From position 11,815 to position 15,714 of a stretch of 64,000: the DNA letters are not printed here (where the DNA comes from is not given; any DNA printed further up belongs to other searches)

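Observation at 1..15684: A hidden giant gene: at least 5,228 codons, open to the window edge and absent from the ORF track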

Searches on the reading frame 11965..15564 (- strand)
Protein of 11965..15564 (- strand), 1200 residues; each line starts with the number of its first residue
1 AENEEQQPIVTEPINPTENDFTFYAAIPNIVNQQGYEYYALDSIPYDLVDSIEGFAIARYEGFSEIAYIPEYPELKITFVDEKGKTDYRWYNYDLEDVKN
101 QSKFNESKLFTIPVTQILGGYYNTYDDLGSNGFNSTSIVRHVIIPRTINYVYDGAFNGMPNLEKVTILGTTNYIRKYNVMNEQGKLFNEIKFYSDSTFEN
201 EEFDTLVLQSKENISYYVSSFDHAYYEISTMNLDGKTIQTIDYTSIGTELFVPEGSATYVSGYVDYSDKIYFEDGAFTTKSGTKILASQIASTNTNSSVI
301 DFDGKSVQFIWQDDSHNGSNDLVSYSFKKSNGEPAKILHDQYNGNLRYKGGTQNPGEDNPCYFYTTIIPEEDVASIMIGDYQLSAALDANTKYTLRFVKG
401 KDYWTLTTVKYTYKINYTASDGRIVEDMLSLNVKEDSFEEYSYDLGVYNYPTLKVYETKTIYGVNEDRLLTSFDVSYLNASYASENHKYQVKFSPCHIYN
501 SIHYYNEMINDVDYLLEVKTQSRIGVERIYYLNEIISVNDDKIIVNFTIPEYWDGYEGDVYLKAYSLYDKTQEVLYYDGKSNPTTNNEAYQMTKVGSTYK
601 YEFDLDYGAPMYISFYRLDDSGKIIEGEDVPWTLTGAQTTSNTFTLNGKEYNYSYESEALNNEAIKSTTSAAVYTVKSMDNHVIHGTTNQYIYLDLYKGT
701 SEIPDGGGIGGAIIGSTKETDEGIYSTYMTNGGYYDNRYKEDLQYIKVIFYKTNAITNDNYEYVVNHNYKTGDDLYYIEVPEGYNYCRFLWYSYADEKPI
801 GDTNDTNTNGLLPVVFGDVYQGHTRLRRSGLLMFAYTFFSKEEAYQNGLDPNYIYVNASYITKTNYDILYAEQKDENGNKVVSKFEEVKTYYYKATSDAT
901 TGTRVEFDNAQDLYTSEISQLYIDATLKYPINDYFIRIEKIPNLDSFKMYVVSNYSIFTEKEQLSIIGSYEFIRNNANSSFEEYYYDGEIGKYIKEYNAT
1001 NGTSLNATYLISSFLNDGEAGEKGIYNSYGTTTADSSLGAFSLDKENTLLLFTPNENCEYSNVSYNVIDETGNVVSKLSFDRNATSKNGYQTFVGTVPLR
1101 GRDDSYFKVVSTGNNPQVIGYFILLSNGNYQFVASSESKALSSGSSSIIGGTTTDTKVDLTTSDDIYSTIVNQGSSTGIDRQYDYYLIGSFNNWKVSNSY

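Call 46: search_protein_representatives(protein=window:11965-15564:-)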
Query: 1200 residues. Proteins with E-value up to 0.001 (for the whole library): 73; up to 1e-10: 16; up to 1e-30: 4. The best 73 are listed.
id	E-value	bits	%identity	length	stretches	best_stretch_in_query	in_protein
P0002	3.6e-44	167.7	35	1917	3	3-170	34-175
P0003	3.5e-43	164.4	36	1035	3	362-603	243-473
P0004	1.8e-38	148.8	37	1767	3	358-604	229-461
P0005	1.8e-36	142.1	32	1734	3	271-551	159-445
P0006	1.4e-29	119.4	35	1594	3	8-182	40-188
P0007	2.6e-29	118.5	38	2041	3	9-172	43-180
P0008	1.9e-25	105.6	36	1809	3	11-170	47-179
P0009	2.1e-23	98.9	52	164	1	3-151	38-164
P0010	2.5e-21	92.0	35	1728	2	9-190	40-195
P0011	1.1e-20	89.9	34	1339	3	3-78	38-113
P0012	3.6e-20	88.2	36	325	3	10-75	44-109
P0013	2.6e-16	75.4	32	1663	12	126-168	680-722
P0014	3.1e-15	71.8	44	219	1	8-197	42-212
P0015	1.1e-14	70.0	32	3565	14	110-215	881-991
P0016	2.0e-14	69.2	53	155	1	9-88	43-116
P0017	2.8e-13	65.3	29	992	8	42-178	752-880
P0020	3.4e-08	48.5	28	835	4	111-173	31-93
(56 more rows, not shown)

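Call 51: list_cluster_members(proteins=[P0002, P0003, P0004, P0005, P0006, P0007, P0008, P0010, P0011, P0001])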
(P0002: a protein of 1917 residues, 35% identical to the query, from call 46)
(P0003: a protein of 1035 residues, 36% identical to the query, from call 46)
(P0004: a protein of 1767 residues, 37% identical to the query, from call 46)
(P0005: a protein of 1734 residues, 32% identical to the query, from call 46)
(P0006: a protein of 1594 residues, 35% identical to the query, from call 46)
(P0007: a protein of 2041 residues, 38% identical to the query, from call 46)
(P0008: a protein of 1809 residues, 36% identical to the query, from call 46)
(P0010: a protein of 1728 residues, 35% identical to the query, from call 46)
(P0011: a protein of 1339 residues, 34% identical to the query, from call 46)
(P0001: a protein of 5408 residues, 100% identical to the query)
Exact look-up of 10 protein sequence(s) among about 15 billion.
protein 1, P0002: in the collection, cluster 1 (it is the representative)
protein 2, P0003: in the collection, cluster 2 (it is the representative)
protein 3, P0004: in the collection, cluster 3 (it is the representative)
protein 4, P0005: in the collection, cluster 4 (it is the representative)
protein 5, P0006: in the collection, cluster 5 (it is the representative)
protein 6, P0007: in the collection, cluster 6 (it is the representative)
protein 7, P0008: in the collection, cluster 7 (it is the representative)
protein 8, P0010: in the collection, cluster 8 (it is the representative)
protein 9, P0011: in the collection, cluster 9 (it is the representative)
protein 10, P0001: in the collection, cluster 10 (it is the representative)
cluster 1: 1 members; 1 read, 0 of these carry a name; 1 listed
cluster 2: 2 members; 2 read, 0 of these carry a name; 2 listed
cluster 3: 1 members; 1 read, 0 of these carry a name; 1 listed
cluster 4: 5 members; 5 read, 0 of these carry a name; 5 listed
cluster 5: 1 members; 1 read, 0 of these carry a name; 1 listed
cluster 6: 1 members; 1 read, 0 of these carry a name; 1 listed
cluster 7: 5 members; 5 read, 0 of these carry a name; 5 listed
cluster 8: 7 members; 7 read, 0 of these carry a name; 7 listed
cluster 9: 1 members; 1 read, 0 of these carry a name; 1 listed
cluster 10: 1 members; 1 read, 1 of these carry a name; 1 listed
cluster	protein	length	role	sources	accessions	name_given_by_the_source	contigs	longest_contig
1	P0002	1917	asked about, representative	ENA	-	-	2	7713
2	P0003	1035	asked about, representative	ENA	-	-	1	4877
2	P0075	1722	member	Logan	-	-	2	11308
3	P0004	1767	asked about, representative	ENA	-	-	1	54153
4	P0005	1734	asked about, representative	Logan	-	-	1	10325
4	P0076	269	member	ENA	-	-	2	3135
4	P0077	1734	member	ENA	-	-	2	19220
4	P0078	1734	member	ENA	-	-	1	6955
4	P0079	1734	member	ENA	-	-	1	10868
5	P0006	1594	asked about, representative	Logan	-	-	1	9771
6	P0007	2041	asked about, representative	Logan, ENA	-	-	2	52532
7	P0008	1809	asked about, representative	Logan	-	-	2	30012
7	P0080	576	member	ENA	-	-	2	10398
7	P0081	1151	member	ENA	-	-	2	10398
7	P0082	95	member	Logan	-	-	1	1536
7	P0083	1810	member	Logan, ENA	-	-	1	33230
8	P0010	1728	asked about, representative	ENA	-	-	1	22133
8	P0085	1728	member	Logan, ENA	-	-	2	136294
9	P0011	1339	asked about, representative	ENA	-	-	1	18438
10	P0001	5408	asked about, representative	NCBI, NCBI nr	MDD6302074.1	MAG: InlB B-repeat-containing protein [Bacillales bacterium] | InlB B-repeat-containing protein [Bacillales bacterium]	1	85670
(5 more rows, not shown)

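Call 52: find_encoding_contigs(protein=P0004, flank=10000, max_places=2)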
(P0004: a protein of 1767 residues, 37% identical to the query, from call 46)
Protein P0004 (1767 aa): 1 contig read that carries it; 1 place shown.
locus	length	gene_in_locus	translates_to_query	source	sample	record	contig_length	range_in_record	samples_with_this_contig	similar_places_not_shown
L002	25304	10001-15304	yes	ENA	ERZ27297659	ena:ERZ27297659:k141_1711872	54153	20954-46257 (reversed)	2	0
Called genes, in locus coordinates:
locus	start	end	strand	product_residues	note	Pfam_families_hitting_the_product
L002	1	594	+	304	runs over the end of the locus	PF00563:EAL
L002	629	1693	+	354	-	-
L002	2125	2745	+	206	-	-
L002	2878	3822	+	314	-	-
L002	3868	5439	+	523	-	-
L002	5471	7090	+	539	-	PF09823:DUF2357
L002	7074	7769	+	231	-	-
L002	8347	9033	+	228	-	-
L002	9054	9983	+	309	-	-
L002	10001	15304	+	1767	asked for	-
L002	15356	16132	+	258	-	-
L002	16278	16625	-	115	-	-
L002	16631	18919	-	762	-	PF18998:Flg_new_2 (weak)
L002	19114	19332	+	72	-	PF06250:YhcG_C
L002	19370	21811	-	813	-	PF02311:AraC_binding (faint), PF07883:Cupin_2 (weak), PF12833:HTH_18, PF01229:Glyco_hydro_39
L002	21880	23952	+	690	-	PF00005:ABC_tran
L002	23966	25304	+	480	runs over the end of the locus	PF02653:BPD_transp_2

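Call 53: find_encoding_contigs(protein=P0085, flank=10000, max_places=2)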
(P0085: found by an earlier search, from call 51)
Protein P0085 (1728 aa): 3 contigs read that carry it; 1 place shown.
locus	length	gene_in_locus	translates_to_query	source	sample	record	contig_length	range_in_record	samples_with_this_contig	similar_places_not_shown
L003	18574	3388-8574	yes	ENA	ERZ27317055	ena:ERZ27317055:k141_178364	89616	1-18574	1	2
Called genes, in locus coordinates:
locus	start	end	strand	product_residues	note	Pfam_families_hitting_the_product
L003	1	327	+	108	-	?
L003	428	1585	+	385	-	PF00768:Peptidase_S11, PF13354:Beta-lactamase2, PF07943:PBP5_C (weak)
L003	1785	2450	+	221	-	-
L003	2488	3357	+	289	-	-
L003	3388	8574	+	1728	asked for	-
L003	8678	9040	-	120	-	-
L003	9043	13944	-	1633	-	PF09479:Flg_new (weak), PF18998:Flg_new_2 (faint), PF09479:Flg_new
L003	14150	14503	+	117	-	PF01740:STAS, PF13466:STAS_2 (weak)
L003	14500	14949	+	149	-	PF13581:HATPase_c_2, PF02518:HATPase_c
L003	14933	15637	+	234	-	PF04542:Sigma70_r2 (weak), PF08281:Sigma70_r4_2, PF04545:Sigma70_r4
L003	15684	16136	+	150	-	PF03862:SpoVAC_SpoVAEB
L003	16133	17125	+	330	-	PF07451:SpoVAD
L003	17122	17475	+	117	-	PF03862:SpoVAC_SpoVAEB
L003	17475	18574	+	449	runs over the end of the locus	PF03323:GerA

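Call 57: search_protein_families(library=ncbifam, proteins=[L002:7074-7769:+, L002:8347-9033:+, L002:9054-9983:+, L003:1785-2450:+, L003:2488-3357:+, L002:15356-16132:+, L002:5471-7090:+, L002:3868-5439:+], max_evalue=1)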
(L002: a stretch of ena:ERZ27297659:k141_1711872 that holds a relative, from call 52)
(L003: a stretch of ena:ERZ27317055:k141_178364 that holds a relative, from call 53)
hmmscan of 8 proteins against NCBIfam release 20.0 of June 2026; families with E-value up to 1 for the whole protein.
L002:7074-7769:+ (231 aa): 6 families
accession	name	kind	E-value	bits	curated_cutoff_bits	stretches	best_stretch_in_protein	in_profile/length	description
NF046067.1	SigPepSipWBacil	equivalog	1.3e-11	44.4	190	1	21-209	6-186/189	signal peptidase I SipW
TIGR02228.1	sigpep_I_arch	equivalog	4.4e-10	39.7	51.85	1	25-184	9-154/158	signal peptidase I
NF053757.1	BclibactTpBcbE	equivalog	0.021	13.8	600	1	152-207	147-199/394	bacillibactin exporter BcbE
NF002566.0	PRK02201.1-1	equivalog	0.035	13.1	342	0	160-213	263-316/380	membrane protein insertase YidC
NF000474.1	tet_ABC_46_A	exception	0.05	12.1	1250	1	166-203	154-188/574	tetracycline efflux ABC transporter Tet(46) subunit A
NF038305.1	HpsJ_fam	subfamily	0.082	12.8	60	1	154-225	73-148/234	HpsJ family protein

L002:8347-9033:+ (228 aa): 0 families

L002:9054-9983:+ (309 aa): 0 families

L003:1785-2450:+ (221 aa): 0 families

L003:2488-3357:+ (289 aa): 0 families

L002:15356-16132:+ (258 aa): 0 families

L002:5471-7090:+ (539 aa): 0 families

L002:3868-5439:+ (523 aa): 6 families
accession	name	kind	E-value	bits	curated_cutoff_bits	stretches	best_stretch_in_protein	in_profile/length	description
NF008457.0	PRK11331.1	equivalog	5.4e-07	28.7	637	1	211-376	183-349/459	5-methylcytosine-specific restriction enzyme subunit McrB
NF006085.0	PRK08233.1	equivalog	0.00046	20.1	198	1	418-508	78-149/184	hypothetical protein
NF007386.0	PRK09907.1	equivalog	0.07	13.1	120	1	377-428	49-102/111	endoribonuclease MazF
NF047706.1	LIC12611_phage_tail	subfamily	0.12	11.1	480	1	57-121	399-459/628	LIC12611 family phage tail protein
NF033392.1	PSM_delta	equivalog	0.13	12.1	37.5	1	78-93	7-22/23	PSM-delta family phenol-soluble modulin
NF033749.1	bact_hemeryth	subfamily_domain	0.44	10.7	84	0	407-440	26-59/129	bacteriohemerythrin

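Call 58: search_protein_families(library=pfam, proteins=[L002:7074-7769:+, L002:8347-9033:+, L002:9054-9983:+, L003:1785-2450:+, L003:2488-3357:+, L002:15356-16132:+, L002:5471-7090:+, L002:3868-5439:+, L002:2878-3822:+, L002:2125-2745:+], max_evalue=1)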
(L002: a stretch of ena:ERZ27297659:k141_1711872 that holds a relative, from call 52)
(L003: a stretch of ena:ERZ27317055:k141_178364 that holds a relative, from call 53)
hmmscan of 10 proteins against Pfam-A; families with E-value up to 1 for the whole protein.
L002:7074-7769:+ (231 aa): 5 families
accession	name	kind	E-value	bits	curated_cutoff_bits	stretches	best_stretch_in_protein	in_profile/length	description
PF05514.17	HR_lesion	-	0.017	15.7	22.6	1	139-195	59-115/138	HR-like lesion-inducing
PF20990.2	DUF2207_C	-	0.035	14.2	33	1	7-204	129-203/247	Predicted membrane protein (DUF2207) C-terminal domain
PF05151.17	PsbM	-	0.049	13.9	24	1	170-184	12-26/31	Photosystem II reaction centre M protein (PsbM)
PF07659.16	DUF1599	-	0.17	12.7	25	0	17-31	45-59/61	Nucleotide modification associated domain 1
PF10502.14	Peptidase_S26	-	0.17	12.3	22.9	1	51-110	21-75/168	Signal peptidase, peptidase S26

L002:8347-9033:+ (228 aa): 1 family
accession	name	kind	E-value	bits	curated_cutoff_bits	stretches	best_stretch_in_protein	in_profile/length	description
PF12363.14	Phage_TAC_12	-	0.12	13.3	26.2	1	158-204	6-51/111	Phage tail assembly chaperone protein, TAC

L002:9054-9983:+ (309 aa): 1 family
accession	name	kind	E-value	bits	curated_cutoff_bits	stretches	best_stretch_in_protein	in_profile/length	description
PF20098.4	DUF6488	-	0.34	11.3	27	0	244-273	69-98/110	Family of unknown function (DUF6488)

L003:1785-2450:+ (221 aa): 0 families

L003:2488-3357:+ (289 aa): 2 families
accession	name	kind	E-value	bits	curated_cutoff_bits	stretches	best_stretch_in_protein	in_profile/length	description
PF23838.1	DUF7208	-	0.012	15.1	27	1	60-113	143-193/293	Family of unknown function (DUF7208)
PF09828.14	ChrB_C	-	0.2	12.5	25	1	141-209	41-109/132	ChrB, C-terminal domain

L002:15356-16132:+ (258 aa): 0 families

L002:5471-7090:+ (539 aa): 1 family
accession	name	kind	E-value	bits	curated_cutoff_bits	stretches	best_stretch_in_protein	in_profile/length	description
PF09823.15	DUF2357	-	1.1e-07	31.9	23.3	1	35-163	64-196/251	Domain of unknown function (DUF2357)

L002:3868-5439:+ (523 aa): 8 families
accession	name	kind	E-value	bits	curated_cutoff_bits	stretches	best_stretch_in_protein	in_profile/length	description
PF13401.12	AAA_22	-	0.0086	16.8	27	1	222-304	5-95/130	AAA domain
PF13238.12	AAA_18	-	0.014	16.3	29.4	0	225-338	1-87/128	AAA domain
PF00004.35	AAA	-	0.031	15.2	21.2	0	225-277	1-47/131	ATPase family associated with various cellular activities (AAA)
PF07728.20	AAA_5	-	0.054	13.9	22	1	225-375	2-138/139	AAA domain (dynein-related subfamily)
PF13173.12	AAA_14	-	0.11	13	27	1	222-303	2-72/129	AAA domain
PF10448.14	POC3_POC4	-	0.15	12.5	22.1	1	350-438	11-95/142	20S proteasome chaperone assembly proteins 3 and 4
PF01102.23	Glycophorin_A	-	0.45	11.2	30.1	1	63-93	60-90/114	Glycophorin A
PF19693.4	PSMdelta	-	0.45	10.6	25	0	78-92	7-21/22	Phenol-soluble modulin delta protein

L002:2878-3822:+ (314 aa): 1 family
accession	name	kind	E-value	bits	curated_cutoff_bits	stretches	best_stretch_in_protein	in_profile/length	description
PF12459.13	DltX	-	0.03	14.3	25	1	229-245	14-30/43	D-Ala-teichoic acid biosynthesis protein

L002:2125-2745:+ (206 aa): 4 families
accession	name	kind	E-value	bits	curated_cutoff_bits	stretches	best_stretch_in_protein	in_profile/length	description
PF02457.21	DAC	-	0.026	14.5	27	1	149-171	95-117/119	DisA bacterial checkpoint controller nucleotide-binding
PF09536.15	DUF2378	-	0.14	12.4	22.2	0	128-171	92-136/177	Protein of unknown function (DUF2378)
PF17883.6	MBG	-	0.16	12.9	23.3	0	91-158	29-95/97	MBG domain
PF04390.17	LptE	-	0.93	10.6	23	0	96-150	43-88/118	Lipopolysaccharide-assembly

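Call 59: find_encoding_contigs(protein=P0007, flank=10000, max_places=2)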
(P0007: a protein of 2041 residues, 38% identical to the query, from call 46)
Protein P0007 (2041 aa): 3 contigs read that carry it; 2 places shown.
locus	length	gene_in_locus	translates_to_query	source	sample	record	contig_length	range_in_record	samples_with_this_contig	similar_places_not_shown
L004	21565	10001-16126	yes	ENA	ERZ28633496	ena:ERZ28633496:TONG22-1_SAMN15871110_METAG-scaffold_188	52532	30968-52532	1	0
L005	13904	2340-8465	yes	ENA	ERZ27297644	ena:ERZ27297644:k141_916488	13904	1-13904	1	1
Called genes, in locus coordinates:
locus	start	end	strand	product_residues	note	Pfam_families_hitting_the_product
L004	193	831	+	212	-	-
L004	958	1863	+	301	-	-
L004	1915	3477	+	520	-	-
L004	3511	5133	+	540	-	PF09823:DUF2357 (weak)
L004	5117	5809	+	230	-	-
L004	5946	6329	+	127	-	PF05973:Gp49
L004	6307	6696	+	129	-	PF01381:HTH_3, PF13443:HTH_26 (weak)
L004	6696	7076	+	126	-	PF02556:SecB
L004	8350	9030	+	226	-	-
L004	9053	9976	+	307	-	-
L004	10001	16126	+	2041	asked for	-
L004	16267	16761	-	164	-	-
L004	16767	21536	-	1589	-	PF18998:Flg_new_2, PF09479:Flg_new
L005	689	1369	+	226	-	-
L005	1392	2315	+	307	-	-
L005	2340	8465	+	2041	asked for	-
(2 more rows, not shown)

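Call 60: find_encoding_contigs(protein=P0083, flank=10000, max_places=2)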
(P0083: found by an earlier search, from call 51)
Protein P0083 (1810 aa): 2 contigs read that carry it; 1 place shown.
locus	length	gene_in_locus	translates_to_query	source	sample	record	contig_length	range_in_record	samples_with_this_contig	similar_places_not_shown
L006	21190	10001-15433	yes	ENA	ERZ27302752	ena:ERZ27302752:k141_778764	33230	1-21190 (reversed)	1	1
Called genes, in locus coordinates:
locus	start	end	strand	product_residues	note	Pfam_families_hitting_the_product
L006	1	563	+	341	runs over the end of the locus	PF00563:EAL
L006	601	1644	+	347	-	-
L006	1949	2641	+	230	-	-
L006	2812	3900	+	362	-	-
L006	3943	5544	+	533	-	-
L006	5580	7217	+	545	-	PF09823:DUF2357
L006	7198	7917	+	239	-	-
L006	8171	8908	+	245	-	-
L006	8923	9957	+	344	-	-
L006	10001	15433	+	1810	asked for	-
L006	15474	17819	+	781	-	PF16738:CBM26 (faint), PF09479:Flg_new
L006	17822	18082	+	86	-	-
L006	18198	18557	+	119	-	-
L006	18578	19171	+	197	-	PF00440:TetR_N (weak), PF14278:TetR_C_8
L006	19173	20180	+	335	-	-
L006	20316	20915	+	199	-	PF06161:DUF975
